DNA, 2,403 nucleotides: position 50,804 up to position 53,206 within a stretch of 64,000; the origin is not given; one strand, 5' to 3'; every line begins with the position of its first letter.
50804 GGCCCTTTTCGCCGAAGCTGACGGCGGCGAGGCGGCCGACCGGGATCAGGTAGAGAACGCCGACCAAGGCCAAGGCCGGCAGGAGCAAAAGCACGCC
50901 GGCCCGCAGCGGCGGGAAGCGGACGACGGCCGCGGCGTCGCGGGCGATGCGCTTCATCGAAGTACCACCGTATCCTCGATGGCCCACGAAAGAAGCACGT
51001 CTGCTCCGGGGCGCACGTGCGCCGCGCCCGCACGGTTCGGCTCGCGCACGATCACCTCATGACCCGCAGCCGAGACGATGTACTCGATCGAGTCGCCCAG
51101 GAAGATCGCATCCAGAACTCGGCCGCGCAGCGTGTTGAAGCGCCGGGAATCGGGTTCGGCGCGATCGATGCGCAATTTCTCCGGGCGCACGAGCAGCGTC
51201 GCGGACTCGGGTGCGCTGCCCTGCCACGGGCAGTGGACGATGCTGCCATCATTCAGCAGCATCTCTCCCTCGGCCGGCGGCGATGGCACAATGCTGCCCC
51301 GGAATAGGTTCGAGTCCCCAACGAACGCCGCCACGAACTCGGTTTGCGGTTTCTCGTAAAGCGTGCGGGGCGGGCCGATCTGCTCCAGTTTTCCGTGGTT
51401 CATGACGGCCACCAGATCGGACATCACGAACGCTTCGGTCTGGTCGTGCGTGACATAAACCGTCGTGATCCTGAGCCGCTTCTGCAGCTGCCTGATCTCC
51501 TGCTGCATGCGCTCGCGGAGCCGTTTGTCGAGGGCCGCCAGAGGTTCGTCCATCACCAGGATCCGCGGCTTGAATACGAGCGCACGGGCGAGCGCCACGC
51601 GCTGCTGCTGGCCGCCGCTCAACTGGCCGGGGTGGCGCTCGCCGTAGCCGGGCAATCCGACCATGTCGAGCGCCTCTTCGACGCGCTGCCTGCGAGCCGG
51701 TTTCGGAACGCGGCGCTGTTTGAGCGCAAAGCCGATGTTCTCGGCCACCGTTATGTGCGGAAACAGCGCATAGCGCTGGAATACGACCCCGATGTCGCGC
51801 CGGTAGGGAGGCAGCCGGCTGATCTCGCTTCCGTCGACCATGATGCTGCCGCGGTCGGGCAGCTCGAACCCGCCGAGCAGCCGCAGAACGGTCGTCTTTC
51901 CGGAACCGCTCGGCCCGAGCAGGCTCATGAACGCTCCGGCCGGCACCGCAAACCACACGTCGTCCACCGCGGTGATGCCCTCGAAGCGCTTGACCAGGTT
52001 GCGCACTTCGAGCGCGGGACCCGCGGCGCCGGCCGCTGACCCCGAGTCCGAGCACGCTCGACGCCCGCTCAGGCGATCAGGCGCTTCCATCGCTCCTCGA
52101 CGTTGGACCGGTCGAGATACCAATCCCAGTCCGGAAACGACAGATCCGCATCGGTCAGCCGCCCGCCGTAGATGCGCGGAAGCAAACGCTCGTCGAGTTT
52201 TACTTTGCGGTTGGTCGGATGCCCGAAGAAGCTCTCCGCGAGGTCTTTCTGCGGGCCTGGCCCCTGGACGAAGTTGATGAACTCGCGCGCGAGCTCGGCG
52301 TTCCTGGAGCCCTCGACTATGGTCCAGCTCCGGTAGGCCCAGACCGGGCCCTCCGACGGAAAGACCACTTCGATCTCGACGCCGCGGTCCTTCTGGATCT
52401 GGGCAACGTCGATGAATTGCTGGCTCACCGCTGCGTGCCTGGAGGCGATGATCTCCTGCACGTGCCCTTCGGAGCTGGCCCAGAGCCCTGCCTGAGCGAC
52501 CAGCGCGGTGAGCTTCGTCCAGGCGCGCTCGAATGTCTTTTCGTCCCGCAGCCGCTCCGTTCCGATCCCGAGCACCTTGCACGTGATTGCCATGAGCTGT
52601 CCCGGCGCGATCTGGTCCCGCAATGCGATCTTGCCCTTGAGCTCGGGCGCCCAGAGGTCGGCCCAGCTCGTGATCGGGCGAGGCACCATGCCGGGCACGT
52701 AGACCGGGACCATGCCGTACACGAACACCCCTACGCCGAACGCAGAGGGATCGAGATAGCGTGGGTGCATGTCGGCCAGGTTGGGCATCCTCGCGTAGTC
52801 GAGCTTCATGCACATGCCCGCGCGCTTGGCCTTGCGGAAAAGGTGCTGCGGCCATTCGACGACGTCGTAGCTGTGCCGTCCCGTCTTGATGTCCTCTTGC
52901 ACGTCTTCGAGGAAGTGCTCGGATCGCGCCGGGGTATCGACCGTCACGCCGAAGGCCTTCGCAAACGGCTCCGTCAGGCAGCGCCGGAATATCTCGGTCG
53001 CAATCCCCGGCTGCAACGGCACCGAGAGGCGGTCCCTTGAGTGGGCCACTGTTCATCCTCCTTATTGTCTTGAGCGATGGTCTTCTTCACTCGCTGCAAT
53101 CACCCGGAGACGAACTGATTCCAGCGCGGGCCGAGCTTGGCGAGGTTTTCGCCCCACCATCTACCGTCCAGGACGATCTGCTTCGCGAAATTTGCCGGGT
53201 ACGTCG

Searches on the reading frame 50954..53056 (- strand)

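Call 59: search_protein_families(library=ncbifam, proteins=[window:50954-53056:-], max_evalue=1e-10)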
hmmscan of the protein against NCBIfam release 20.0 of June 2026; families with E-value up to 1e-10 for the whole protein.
window:50954-53056:- (700 aa): 162 families (the best 25 are shown)
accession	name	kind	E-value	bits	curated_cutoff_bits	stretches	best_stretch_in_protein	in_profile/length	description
TIGR01187.1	potA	subfamily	3.2e-109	364.9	355.6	1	379-699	1-325/325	polyamine ABC transporter ATP-binding protein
TIGR03265.1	PhnT2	equivalog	1.6e-108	363.1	457.7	1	347-664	3-313/353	putative 2-aminoethylphosphonate ABC transporter ATP-binding protein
NF006987.0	PRK09452.1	equivalog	6.4e-104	347.6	482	1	347-672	16-343/378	spermidine/putrescine ABC transporter ATP-binding protein PotA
NF043075.1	MMSYN1_0197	equivalog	7.6e-96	321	550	1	349-696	3-336/341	spermidine/putrescine ABC transporter ATP-binding protein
NF008513.0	PRK11432.1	equivalog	4.6e-94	315.2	496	1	349-671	7-321/351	ferric ABC transporter ATP-binding protein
NF008621.0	PRK11607.1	equivalog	5e-93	311.9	613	1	343-699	14-375/377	putrescine ABC transporter ATP-binding subunit PotG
NF008653.0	PRK11650.1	subfamily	2e-84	283.6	432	1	349-632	4-289/357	sn-glycerol-3-phosphate ABC transporter ATP-binding protein UgpC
TIGR03258.1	PhnT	equivalog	1.1e-83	281.2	499.15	1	348-698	8-356/359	2-aminoethylphosphonate ABC transport system ATP-binding subunit PhnT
TIGR00968.1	3a0106s01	subfamily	5.1e-83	278.2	342.75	1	350-583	2-235/237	sulfate ABC transporter ATP-binding protein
NF040933.2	ABC_arch_GlcV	equivalog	2.6e-79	266.7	450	1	350-657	4-317/357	glucose ABC transporter ATP-binding protein GlcV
NF040840.2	tungstate_WtpC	equivalog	1.7e-76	257.8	440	1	349-663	2-311/347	tungstate ABC transporter ATP-binding protein WtpC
NF008105.0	PRK10851.1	equivalog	6.4e-73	245.5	502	1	349-593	3-251/362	sulfate/thiosulfate ABC transporter ATP-binding protein CysA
NF008233.0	PRK11000.1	equivalog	3.3e-68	230.2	568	1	350-627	5-287/369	maltose/maltodextrin ABC transporter ATP-binding protein MalK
TIGR01186.1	proV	subfamily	1.6e-65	221.6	326.6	1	361-586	6-237/363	betaine/proline/choline family ABC transporter ATP-binding protein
NF040729.1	ABC_ATP_SaoA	equivalog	5e-57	193.2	360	1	350-555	3-209/248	ABC transporter ATP-binding protein SaoA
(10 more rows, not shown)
